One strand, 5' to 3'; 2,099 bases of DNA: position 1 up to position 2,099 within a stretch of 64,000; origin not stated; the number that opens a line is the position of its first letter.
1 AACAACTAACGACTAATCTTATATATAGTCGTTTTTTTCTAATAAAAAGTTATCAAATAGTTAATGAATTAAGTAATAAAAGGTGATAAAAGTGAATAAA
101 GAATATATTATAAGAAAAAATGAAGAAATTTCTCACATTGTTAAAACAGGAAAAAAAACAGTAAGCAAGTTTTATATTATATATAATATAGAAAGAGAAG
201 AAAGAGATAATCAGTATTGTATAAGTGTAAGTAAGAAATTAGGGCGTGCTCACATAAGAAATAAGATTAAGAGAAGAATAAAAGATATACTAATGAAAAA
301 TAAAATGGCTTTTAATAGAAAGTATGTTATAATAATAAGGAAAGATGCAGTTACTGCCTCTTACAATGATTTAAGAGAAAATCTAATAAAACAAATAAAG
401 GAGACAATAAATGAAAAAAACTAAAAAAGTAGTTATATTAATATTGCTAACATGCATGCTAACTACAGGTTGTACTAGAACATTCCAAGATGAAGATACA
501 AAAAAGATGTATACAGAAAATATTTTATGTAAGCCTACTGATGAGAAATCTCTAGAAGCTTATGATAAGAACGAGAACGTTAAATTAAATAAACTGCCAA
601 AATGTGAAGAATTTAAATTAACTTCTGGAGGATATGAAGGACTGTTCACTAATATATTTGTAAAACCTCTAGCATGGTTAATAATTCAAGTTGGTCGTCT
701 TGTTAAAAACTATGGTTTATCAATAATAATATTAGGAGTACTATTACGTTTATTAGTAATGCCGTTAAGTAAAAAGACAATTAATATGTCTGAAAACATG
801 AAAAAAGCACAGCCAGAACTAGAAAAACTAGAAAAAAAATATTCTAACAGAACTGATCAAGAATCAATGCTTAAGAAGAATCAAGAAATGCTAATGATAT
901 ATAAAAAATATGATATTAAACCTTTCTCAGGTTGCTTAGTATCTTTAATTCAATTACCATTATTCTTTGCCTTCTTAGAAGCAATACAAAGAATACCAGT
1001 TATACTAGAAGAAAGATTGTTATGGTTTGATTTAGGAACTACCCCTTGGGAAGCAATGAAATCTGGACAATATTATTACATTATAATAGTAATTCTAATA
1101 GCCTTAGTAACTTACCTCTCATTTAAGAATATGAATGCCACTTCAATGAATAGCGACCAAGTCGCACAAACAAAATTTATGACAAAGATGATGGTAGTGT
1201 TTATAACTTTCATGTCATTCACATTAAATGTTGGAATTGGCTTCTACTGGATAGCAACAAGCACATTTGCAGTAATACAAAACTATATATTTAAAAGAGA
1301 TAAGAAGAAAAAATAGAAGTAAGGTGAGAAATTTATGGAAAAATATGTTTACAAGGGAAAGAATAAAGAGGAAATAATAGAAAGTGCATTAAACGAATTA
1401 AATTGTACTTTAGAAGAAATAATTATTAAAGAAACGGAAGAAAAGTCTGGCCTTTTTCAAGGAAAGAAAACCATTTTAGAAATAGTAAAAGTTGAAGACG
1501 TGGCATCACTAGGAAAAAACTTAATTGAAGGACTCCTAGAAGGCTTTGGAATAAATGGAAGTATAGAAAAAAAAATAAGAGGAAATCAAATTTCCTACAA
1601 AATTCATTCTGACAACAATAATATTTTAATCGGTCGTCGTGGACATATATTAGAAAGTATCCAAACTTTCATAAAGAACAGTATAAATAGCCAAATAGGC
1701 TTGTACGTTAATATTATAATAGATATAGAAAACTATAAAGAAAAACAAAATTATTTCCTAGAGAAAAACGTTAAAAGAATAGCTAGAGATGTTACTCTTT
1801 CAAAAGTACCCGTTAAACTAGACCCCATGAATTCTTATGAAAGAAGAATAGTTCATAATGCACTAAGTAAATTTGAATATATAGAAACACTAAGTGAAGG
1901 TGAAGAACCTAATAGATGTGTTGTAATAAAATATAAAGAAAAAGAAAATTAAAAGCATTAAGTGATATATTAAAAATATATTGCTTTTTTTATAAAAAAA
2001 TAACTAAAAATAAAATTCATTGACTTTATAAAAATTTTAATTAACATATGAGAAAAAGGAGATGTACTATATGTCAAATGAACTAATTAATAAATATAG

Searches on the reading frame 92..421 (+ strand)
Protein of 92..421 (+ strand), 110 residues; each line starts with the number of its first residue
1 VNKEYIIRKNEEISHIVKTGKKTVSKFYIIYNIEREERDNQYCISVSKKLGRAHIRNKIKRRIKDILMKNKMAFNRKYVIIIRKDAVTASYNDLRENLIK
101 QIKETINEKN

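Call 47: find_encoding_contigs(protein=window:92-421:+, flank=10000, max_places=4)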
Protein seq(110 aa) (110 aa): 20 contigs read that carry it; 4 places shown.
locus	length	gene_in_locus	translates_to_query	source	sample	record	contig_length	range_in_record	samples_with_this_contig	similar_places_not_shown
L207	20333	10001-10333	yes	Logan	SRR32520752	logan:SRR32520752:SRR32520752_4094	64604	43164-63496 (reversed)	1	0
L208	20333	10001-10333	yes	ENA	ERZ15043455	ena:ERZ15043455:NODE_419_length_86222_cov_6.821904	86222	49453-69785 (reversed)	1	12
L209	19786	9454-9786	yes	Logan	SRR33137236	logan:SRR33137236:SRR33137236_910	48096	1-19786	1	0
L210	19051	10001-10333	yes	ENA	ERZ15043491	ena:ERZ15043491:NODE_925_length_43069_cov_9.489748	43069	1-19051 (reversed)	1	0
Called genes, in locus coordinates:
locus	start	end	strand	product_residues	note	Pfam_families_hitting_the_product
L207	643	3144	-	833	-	PF00521:DNA_topoisoIV, PF03989:DNA_gyraseA_C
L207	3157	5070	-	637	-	PF02518:HATPase_c, PF00204:DNA_gyraseB, PF01751:Toprim, PF00986:DNA_gyraseB_C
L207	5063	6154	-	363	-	PF02463:SMC_N, PF13175:AAA_15, PF13476:AAA_23 (weak), PF13304:AAA_21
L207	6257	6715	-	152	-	PF06338:ComK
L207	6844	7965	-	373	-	PF00712:DNA_pol3_beta, PF02767:DNA_pol3_beta_2, PF02768:DNA_pol3_beta_3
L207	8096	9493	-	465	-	PF11638:DnaA_N, PF00004:AAA (faint), PF00308:Bac_DnaA, PF01695:IstB_IS21 (faint), PF08299:Bac_DnaA_C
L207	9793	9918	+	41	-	-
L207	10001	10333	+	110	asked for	PF00825:Ribonuclease_P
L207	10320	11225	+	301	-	PF02096:60KD_IMP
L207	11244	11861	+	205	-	PF13083:KH_KhpA-B (weak), PF01424:R3H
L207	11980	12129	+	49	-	-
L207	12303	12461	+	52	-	-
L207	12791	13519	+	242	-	-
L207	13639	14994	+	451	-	PF10396:TrmE_N, PF00350:Dynamin_N (faint), PF12631:MnmE_helical, PF00009:GTP_EFTU (faint), PF01926:MMR_HSR1, PF02421:FeoB_N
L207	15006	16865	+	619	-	PF01134:GIDA, PF07992:Pyr_redox_2 (weak), PF21680:GIDA_C_1st, PF13932:SAM_GIDA_C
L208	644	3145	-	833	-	PF00521:DNA_topoisoIV, PF03989:DNA_gyraseA_C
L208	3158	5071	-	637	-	PF02518:HATPase_c, PF00204:DNA_gyraseB, PF01751:Toprim, PF00986:DNA_gyraseB_C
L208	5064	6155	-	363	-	PF02463:SMC_N, PF13175:AAA_15, PF13476:AAA_23 (weak), PF13304:AAA_21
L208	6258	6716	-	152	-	PF06338:ComK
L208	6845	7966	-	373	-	PF00712:DNA_pol3_beta, PF02767:DNA_pol3_beta_2, PF02768:DNA_pol3_beta_3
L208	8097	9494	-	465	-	PF11638:DnaA_N, PF00004:AAA (faint), PF00308:Bac_DnaA, PF01695:IstB_IS21 (faint), PF08299:Bac_DnaA_C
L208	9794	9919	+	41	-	-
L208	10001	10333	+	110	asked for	PF00825:Ribonuclease_P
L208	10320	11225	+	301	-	PF02096:60KD_IMP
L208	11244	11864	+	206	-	PF13083:KH_KhpA-B (weak), PF01424:R3H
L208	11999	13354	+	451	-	PF10396:TrmE_N, PF00350:Dynamin_N (faint), PF12631:MnmE_helical, PF00009:GTP_EFTU (faint), PF01926:MMR_HSR1, PF02421:FeoB_N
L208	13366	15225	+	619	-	PF01134:GIDA, PF07992:Pyr_redox_2 (weak), PF21680:GIDA_C_1st, PF13932:SAM_GIDA_C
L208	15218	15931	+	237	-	PF02527:GidB, PF05175:MTS (weak), PF13847:Methyltransf_31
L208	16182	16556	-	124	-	PF01300:Sua5_yciO_yrdC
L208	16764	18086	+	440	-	PF02195:ParB_N, PF13545:HTH_Crp_2 (faint), PF17762:HTH_ParB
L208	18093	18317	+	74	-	-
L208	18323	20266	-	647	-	PF00912:Transgly, PF00905:Transpeptidase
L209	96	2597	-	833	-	PF00521:DNA_topoisoIV, PF03989:DNA_gyraseA_C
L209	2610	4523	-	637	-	PF02518:HATPase_c, PF00204:DNA_gyraseB, PF01751:Toprim, PF00986:DNA_gyraseB_C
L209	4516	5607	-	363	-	PF02463:SMC_N, PF13175:AAA_15, PF13476:AAA_23 (weak), PF13304:AAA_21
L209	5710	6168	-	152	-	PF06338:ComK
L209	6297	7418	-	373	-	PF00712:DNA_pol3_beta, PF02767:DNA_pol3_beta_2, PF02768:DNA_pol3_beta_3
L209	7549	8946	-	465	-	PF11638:DnaA_N, PF00004:AAA (faint), PF00308:Bac_DnaA, PF01695:IstB_IS21 (faint), PF08299:Bac_DnaA_C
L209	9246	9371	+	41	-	-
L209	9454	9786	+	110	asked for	PF00825:Ribonuclease_P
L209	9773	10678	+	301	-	PF02096:60KD_IMP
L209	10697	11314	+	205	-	PF13083:KH_KhpA-B (weak), PF01424:R3H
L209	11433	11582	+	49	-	-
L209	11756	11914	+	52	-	-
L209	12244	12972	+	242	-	-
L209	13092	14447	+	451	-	PF10396:TrmE_N, PF00350:Dynamin_N (faint), PF12631:MnmE_helical, PF00009:GTP_EFTU (faint), PF01926:MMR_HSR1, PF02421:FeoB_N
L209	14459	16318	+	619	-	PF01134:GIDA, PF07992:Pyr_redox_2 (weak), PF21680:GIDA_C_1st, PF13932:SAM_GIDA_C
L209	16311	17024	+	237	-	PF02527:GidB, PF05175:MTS (weak), PF13847:Methyltransf_31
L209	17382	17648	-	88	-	PF01300:Sua5_yciO_yrdC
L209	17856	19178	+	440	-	PF02195:ParB_N, PF13545:HTH_Crp_2 (faint), PF17762:HTH_ParB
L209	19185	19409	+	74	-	-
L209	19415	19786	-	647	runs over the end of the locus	PF00912:Transgly, PF00905:Transpeptidase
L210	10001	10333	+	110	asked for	PF00825:Ribonuclease_P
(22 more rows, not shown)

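Call 49: find_homologous_proteins(query=L208:647-3145:-, max_evalue=1e-100)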
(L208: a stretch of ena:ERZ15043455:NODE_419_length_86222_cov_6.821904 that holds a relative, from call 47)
Query L208:647-3145:- (833 aa): 8000 proteins with E <= 1e-100 among 8000 candidates; the best 120 are listed.
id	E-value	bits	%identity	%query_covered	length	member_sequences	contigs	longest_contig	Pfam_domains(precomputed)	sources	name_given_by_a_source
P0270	0.0e+0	1804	100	100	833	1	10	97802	PF00521.27,PF03989.19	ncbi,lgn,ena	-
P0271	0.0e+0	1802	100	100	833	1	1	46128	PF00521.27,PF03989.19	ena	-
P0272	0.0e+0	1802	100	100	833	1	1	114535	PF00521.27,PF03989.19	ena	-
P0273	0.0e+0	1801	100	100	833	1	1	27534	PF00521.27,PF03989.19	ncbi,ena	-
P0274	0.0e+0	1801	100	100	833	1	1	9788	PF00521.27,PF03989.19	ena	-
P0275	0.0e+0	1801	100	100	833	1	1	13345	PF00521.27,PF03989.19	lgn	-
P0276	0.0e+0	1801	100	100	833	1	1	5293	PF00521.27,PF03989.19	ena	-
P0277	0.0e+0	1801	100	100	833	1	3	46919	PF00521.27,PF03989.19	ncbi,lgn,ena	-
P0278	0.0e+0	1799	100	100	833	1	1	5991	PF00521.27,PF03989.19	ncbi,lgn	-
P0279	0.0e+0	1798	100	100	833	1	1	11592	PF00521.27,PF03989.19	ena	-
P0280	0.0e+0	1797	100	100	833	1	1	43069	PF00521.27,PF03989.19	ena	-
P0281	0.0e+0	1795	100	100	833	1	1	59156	PF00521.27,PF03989.19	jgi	-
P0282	0.0e+0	1793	99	100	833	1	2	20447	PF00521.27,PF03989.19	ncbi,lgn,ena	-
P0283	0.0e+0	1793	99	100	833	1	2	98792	PF00521.27,PF03989.19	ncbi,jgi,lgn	-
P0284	0.0e+0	1792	99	100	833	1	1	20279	PF00521.27,PF03989.19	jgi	-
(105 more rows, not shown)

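Call 50: find_encoding_contigs(protein=P0270, flank=10000, max_places=4)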
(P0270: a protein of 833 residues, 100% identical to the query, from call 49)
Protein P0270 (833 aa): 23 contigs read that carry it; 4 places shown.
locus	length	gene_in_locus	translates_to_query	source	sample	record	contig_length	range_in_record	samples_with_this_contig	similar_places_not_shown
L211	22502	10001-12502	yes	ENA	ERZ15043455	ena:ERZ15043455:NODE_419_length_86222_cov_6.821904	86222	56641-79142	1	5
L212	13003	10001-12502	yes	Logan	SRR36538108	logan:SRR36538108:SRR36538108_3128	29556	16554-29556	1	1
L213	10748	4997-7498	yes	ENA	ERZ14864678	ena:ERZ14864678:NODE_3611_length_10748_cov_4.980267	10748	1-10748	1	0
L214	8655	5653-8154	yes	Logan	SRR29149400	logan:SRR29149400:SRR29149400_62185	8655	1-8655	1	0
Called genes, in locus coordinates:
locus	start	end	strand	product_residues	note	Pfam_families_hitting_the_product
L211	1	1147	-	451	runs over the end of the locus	PF10396:TrmE_N, PF00350:Dynamin_N (faint), PF12631:MnmE_helical, PF00009:GTP_EFTU (faint), PF01926:MMR_HSR1, PF02421:FeoB_N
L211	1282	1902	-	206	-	PF13083:KH_KhpA-B (weak), PF01424:R3H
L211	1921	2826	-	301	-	PF02096:60KD_IMP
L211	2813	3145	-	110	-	PF00825:Ribonuclease_P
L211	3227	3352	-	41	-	-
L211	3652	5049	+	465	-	PF11638:DnaA_N, PF00004:AAA (faint), PF00308:Bac_DnaA, PF01695:IstB_IS21 (faint), PF08299:Bac_DnaA_C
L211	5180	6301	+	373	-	PF00712:DNA_pol3_beta, PF02767:DNA_pol3_beta_2, PF02768:DNA_pol3_beta_3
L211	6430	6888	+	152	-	PF06338:ComK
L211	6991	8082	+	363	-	PF02463:SMC_N, PF13175:AAA_15, PF13476:AAA_23 (weak), PF13304:AAA_21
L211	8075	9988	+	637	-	PF02518:HATPase_c, PF00204:DNA_gyraseB, PF01751:Toprim, PF00986:DNA_gyraseB_C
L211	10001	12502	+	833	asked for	PF00521:DNA_topoisoIV, PF03989:DNA_gyraseA_C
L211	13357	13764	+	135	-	PF00383:dCMP_cyt_deam_1, PF14437:MafB19-deam, PF14439:Bd3614-deam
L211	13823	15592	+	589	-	PF05496:RuvB_N (faint), PF13177:DNA_pol3_delta2, PF13604:AAA_30 (weak), PF00004:AAA, PF07728:AAA_5 (weak), PF13401:AAA_22 (faint), PF22608:DNAX_ATPase_lid (weak)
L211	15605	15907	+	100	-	PF02575:YbaB_DNA_bd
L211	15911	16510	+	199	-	PF21176:RecR_HhH, PF02132:RecR_ZnF (weak), PF01751:Toprim, PF13662:Toprim_4, PF21175:RecR_C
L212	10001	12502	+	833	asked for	PF00521:DNA_topoisoIV, PF03989:DNA_gyraseA_C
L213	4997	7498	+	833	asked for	PF00521:DNA_topoisoIV, PF03989:DNA_gyraseA_C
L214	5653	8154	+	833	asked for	PF00521:DNA_topoisoIV, PF03989:DNA_gyraseA_C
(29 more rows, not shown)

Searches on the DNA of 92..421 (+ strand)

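Call 52: search_rna_families(source=L211, start=12400, end=13900, threshold=gathering)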
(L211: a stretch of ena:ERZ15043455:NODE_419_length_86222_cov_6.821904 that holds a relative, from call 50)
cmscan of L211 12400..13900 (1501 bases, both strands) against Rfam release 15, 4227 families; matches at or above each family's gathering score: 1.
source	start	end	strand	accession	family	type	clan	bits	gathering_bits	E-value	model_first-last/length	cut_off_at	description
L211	13254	13352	+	RF00169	Bacteria_small_SRP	Gene;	CL00003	59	40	4.9e-12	1-97/97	no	Bacterial small signal recognition particle RNA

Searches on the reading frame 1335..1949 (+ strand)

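Call 46: search_protein_families(library=pfam, proteins=[window:1335-1949:+], max_evalue=0.001)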
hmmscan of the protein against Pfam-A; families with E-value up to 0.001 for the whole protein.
window:1335-1949:+ (205 aa): 2 families
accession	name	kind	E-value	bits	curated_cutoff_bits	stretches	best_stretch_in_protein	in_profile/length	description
PF01424.28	R3H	-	1.9e-18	66.7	26.8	1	141-199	2-59/60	R3H domain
PF13083.13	KH_KhpA-B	-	5.1e-06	26.7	32.1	1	74-120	19-65/73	KhpA/KhpB, KH domain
